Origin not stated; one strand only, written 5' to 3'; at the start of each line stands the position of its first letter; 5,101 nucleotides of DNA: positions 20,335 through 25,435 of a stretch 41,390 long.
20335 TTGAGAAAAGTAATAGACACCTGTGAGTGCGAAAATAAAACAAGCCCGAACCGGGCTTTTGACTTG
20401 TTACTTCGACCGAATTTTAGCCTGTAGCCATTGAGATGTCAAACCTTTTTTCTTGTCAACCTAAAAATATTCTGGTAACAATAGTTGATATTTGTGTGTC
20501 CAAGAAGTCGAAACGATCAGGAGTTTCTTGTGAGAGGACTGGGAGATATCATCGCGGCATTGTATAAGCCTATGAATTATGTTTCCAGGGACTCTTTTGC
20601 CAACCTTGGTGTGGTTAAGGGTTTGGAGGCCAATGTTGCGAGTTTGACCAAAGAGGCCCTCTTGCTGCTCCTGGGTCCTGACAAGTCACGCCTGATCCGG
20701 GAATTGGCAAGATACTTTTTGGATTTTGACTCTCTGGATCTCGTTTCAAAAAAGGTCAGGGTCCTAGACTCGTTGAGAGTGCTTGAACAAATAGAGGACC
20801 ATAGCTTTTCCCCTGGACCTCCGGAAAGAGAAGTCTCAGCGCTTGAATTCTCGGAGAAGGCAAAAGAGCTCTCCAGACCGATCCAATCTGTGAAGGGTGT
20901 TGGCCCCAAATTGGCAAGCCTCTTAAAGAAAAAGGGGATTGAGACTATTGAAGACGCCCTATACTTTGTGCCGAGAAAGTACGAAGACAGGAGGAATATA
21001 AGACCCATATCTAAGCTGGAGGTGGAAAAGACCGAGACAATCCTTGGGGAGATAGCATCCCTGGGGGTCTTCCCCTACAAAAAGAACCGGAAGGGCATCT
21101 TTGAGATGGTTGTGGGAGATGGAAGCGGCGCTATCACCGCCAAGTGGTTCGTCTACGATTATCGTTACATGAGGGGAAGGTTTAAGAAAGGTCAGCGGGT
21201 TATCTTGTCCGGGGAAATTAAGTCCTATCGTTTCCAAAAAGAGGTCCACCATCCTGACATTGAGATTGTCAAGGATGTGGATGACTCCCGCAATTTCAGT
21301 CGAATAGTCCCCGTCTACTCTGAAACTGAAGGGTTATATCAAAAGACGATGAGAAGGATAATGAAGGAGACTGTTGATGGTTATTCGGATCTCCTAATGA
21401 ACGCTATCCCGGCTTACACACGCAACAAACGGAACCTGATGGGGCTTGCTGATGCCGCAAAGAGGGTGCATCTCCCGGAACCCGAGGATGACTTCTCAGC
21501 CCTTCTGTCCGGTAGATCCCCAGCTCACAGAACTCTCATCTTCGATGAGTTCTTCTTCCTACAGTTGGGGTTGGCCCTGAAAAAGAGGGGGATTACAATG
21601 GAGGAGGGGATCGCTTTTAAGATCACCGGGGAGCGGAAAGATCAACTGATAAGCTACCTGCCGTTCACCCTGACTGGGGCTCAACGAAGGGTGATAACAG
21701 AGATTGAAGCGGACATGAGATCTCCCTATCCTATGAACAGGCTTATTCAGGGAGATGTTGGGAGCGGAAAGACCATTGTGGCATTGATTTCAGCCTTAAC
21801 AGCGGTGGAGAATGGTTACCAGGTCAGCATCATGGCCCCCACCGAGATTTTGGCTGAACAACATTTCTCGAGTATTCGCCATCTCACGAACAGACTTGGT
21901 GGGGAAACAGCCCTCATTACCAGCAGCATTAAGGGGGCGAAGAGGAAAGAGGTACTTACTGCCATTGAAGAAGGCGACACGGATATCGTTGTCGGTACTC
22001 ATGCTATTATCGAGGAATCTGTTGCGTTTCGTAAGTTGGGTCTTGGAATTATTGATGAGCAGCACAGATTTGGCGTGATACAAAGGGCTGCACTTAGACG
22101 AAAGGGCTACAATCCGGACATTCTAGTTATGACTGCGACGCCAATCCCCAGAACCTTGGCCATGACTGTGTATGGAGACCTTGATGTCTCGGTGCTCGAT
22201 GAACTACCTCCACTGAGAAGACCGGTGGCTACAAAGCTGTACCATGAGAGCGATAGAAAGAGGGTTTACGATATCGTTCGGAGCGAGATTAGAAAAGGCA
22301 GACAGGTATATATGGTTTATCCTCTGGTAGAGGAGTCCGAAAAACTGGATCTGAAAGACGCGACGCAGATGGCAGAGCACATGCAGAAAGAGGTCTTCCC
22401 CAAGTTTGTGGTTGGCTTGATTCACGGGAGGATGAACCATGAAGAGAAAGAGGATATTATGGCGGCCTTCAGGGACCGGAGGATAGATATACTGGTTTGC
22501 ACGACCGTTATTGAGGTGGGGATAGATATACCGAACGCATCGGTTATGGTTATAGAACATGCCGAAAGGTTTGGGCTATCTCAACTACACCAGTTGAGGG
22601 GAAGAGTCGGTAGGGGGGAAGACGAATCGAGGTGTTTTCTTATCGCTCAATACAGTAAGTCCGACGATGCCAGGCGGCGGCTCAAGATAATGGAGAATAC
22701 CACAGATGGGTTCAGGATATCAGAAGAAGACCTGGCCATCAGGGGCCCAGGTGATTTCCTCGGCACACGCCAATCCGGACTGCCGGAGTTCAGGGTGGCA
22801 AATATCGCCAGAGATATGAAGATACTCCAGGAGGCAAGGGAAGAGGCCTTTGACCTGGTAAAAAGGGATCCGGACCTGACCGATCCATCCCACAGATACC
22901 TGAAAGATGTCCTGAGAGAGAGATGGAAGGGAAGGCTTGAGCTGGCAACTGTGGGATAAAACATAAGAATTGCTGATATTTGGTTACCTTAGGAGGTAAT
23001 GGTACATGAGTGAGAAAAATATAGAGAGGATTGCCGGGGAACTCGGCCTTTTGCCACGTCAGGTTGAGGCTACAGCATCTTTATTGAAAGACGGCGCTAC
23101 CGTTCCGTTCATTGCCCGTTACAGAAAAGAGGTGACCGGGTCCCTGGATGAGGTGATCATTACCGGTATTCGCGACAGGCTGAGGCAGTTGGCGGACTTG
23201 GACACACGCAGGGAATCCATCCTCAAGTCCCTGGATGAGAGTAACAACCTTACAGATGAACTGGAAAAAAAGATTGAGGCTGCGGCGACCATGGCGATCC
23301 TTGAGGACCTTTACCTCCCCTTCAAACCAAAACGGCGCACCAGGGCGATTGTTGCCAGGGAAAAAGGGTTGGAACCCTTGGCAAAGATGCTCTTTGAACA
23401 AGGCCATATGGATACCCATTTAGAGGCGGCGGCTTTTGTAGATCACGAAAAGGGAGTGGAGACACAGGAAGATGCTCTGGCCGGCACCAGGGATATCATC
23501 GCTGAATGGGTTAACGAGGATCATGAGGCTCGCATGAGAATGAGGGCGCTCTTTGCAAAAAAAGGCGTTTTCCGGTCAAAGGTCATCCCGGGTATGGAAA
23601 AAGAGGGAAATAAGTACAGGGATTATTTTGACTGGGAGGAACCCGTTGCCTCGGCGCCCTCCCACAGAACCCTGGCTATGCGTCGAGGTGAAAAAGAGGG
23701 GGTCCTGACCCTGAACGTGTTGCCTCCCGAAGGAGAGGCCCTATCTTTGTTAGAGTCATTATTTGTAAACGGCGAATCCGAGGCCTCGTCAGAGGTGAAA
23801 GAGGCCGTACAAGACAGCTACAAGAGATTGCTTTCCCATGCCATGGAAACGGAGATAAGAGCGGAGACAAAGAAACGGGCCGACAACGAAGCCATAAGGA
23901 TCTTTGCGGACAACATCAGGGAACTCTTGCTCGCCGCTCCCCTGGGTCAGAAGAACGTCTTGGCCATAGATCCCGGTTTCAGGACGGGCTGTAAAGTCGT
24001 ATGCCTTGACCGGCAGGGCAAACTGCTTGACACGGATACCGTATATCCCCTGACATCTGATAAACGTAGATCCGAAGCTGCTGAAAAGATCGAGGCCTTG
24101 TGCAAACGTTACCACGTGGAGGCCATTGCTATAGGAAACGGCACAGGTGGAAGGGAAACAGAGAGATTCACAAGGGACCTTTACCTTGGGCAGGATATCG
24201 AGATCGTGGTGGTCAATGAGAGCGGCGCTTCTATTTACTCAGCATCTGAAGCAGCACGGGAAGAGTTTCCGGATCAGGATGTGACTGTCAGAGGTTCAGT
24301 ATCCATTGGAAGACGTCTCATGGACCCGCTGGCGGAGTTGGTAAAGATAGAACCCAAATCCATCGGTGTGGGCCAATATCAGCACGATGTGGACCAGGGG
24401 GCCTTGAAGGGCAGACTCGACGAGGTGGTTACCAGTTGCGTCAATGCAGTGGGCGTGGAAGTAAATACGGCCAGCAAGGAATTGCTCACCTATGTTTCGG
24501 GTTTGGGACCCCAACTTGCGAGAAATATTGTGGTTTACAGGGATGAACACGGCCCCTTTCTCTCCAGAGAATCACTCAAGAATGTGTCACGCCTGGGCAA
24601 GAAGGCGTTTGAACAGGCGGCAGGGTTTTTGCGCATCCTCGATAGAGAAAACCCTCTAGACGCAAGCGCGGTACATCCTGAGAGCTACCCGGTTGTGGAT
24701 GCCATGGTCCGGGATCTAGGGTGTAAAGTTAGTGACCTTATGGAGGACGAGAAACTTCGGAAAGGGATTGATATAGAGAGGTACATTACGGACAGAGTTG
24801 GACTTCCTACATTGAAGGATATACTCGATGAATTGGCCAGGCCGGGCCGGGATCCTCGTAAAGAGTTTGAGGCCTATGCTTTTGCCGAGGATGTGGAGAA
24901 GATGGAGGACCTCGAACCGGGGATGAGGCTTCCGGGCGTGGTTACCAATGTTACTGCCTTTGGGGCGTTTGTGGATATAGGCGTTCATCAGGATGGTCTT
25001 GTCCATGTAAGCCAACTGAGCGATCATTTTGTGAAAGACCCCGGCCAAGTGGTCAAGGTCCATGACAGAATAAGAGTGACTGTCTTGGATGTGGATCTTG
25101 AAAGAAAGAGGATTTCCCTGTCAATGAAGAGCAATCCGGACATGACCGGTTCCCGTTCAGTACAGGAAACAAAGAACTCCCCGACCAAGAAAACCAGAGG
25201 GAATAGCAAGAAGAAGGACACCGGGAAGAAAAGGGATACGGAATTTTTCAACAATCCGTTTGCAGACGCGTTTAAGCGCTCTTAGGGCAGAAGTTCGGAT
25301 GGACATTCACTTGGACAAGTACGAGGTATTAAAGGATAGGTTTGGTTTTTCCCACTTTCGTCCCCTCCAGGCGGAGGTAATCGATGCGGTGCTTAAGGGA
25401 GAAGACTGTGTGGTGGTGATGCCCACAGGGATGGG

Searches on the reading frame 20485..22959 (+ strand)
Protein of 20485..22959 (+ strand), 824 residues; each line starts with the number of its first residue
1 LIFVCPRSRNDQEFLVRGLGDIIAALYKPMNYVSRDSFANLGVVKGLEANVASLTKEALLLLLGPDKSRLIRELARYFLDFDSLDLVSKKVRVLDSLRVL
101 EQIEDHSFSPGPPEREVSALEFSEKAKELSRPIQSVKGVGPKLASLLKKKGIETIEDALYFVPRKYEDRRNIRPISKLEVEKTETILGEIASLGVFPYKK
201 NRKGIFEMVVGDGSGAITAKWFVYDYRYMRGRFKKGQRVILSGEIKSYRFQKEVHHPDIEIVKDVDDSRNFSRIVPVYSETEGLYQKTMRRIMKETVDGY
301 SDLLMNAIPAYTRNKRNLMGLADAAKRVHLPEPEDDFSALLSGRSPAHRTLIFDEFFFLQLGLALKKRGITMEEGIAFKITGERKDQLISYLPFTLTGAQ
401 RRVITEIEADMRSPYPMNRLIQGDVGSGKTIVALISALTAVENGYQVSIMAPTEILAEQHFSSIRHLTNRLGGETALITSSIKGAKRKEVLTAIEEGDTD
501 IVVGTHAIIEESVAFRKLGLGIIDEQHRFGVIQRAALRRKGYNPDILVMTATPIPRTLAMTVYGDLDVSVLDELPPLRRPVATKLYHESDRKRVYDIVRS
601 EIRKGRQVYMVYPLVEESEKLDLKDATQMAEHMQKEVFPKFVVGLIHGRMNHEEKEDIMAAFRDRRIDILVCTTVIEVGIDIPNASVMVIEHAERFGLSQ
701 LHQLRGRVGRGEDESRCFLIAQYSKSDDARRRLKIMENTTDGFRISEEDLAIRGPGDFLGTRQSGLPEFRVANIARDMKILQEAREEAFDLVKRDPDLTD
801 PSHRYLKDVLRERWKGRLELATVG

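Call 14: search_protein_families(library=pfam, proteins=[window:20485-22959:+])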
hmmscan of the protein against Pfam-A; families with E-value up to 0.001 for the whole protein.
window:20485-22959:+ (824 aa): 9 families
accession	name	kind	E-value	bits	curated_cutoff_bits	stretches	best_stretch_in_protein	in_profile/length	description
PF17191.10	RecG_wedge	-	8.4e-35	120.2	23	1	132-297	1-159/162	RecG wedge domain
PF00271.37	Helicase_C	-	1.8e-25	89.7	23.5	1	596-710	8-108/110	Helicase conserved C-terminal domain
PF00270.35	DEAD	-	8.1e-24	84.7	26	1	399-559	3-165/167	DEAD/DEAH box helicase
PF19833.4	RecG_dom3_C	-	8.7e-19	67.8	26.8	1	739-821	1-84/87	ATP-dependent DNA helicase RecG, domain 3, C-terminal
PF01336.31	tRNA_anti-codon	-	2.9e-10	40.4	27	1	185-262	2-75/75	OB-fold nucleic acid binding domain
PF04851.21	ResIII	-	9.5e-10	39.1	22.5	1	396-553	4-162/164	Type III restriction enzyme, res subunit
PF22590.2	Cas3-like_C_2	-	3e-06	27.9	27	1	624-711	13-104/106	CRISPR-associated nuclease/helicase Cas3, C-terminal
PF07517.20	SecA_DEAD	-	0.00016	21.5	24.6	1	424-490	98-164/290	SecA DEAD-like domain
PF14520.12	HHH_5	-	0.00046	21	27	0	132-157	3-28/57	Helix-hairpin-helix domain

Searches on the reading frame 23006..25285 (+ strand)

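Call 14: search_protein_families(library=pfam, proteins=[window:23006-25285:+])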
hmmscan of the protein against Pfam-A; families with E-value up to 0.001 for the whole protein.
window:23006-25285:+ (759 aa): 9 families
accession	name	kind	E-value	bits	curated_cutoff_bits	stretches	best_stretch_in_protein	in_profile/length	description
PF16921.10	Tex_YqgF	-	1.2e-47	161.9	27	1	316-438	1-125/126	Tex protein YqgF-like domain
PF22706.1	Tex_central_region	-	3.1e-35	122.2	27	1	136-300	5-178/178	Tex central region-like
PF12836.13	HHH_3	-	3.1e-28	98.1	27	1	479-543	1-65/65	Helix-hairpin-helix motif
PF09371.15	Tex_N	-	8.7e-27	93.1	32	1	4-76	2-74/75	Tex-like protein N-terminal domain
PF17674.7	HHH_9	-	4e-25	88.9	23.1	1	549-618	1-70/70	HHH domain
PF00575.29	S1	-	7.4e-23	81.2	22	1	636-708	2-74/74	S1 RNA binding domain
PF14635.12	HHH_7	-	6.7e-10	39.7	27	1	453-544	6-103/104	Helix-hairpin-helix motif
PF23459.1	S1_RRP5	-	1.5e-08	35.5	27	1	636-706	1-71/72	RRP5 S1 domain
PF14639.11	YqgF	-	2.8e-06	27.6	35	1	395-446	96-147/150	Holliday-junction resolvase-like of SPT6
